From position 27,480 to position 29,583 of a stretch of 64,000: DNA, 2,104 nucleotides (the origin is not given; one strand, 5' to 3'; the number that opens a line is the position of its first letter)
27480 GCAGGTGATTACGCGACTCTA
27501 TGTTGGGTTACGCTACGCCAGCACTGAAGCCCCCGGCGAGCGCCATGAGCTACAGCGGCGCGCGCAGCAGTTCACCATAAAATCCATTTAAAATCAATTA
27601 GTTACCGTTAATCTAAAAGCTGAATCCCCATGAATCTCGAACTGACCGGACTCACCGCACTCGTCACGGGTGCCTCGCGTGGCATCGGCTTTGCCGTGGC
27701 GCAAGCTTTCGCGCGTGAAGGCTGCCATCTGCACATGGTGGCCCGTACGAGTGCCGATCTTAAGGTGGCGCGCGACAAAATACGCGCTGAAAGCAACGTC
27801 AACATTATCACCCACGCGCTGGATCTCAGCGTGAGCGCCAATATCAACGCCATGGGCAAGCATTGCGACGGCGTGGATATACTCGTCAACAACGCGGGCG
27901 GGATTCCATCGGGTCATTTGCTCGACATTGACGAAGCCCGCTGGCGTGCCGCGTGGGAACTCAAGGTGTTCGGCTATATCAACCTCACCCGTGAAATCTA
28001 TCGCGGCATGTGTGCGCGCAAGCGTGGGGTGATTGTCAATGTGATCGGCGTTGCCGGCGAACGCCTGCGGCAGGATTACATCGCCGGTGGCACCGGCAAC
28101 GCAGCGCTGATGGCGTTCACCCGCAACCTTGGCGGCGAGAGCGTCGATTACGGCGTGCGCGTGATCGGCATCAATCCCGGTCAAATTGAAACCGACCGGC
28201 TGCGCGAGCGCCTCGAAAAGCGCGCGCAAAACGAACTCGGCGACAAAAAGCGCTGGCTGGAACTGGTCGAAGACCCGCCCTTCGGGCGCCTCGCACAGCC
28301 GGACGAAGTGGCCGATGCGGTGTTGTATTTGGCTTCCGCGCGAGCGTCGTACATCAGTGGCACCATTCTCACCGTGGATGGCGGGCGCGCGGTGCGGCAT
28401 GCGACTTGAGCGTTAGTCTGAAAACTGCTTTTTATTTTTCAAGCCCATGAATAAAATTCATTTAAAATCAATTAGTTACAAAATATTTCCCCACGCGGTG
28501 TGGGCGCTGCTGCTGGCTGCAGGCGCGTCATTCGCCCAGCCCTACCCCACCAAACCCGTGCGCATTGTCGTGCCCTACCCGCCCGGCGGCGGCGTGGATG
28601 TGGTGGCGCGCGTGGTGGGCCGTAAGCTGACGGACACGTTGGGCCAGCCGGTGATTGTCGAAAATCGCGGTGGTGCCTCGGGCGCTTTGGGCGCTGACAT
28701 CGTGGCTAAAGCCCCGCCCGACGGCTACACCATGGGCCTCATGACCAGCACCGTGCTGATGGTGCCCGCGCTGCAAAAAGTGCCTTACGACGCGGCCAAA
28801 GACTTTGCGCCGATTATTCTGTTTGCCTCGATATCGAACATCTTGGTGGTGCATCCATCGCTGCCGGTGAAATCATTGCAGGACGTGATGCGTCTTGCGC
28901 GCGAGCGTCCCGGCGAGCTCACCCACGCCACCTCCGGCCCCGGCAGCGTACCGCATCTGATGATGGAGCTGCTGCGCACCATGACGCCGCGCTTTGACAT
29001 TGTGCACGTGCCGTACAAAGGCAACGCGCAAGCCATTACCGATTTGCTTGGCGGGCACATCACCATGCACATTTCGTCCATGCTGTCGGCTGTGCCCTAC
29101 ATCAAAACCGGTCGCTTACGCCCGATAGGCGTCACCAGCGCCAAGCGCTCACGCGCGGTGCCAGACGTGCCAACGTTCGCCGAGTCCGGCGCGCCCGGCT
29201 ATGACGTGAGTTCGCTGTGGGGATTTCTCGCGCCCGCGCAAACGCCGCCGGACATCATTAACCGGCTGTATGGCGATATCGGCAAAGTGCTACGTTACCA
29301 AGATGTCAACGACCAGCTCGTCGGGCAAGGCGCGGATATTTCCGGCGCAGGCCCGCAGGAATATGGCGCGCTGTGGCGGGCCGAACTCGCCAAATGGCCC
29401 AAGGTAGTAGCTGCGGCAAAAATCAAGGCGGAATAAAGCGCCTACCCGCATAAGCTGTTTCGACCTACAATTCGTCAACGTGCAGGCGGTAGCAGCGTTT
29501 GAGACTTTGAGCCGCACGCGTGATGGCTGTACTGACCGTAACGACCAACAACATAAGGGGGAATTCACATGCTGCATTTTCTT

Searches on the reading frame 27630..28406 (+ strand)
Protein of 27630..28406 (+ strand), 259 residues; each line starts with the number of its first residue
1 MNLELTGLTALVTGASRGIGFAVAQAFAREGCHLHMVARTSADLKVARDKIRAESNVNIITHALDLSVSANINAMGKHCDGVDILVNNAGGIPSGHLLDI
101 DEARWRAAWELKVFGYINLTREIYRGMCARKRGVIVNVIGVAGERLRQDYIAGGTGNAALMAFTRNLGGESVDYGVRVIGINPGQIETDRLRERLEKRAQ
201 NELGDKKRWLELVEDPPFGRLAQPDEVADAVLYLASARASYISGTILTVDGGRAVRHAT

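Call 31: search_protein_families(library=pfam, proteins=[window:27630-28406:+])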
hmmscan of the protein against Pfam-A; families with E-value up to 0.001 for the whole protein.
window:27630-28406:+ (259 aa): 4 families
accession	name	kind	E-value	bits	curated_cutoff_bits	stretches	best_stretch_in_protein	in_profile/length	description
PF13561.12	adh_short_C2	-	3.7e-40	138.4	27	1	14-252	1-234/236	Enoyl-(Acyl carrier protein) reductase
PF00106.31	adh_short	-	1.2e-39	136.2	26.6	1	9-197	2-193/195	short chain dehydrogenase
PF08659.16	KR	-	1.8e-08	34.9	22.6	1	9-170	2-169/180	KR domain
PF01370.27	Epimerase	-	0.00078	19.4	20.9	0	10-90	1-73/240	NAD dependent epimerase/dehydratase family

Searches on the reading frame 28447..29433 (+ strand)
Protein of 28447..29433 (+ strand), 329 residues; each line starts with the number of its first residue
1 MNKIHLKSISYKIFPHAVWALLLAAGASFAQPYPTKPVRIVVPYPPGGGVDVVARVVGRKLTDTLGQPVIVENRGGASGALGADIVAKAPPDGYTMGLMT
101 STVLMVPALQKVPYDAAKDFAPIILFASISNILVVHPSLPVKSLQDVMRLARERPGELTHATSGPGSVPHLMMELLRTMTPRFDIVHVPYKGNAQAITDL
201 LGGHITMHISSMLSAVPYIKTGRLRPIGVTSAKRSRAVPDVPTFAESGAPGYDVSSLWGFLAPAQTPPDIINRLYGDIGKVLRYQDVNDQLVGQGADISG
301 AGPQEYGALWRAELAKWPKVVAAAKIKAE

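Call 31: search_protein_families(library=pfam, proteins=[window:28447-29433:+])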
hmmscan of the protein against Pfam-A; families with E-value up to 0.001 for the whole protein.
window:28447-29433:+ (329 aa): 1 family
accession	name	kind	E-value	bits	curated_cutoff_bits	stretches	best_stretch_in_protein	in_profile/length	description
PF03401.19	TctC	-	1.1e-65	222.3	27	1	53-323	1-271/274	Tripartite tricarboxylate transporter family receptor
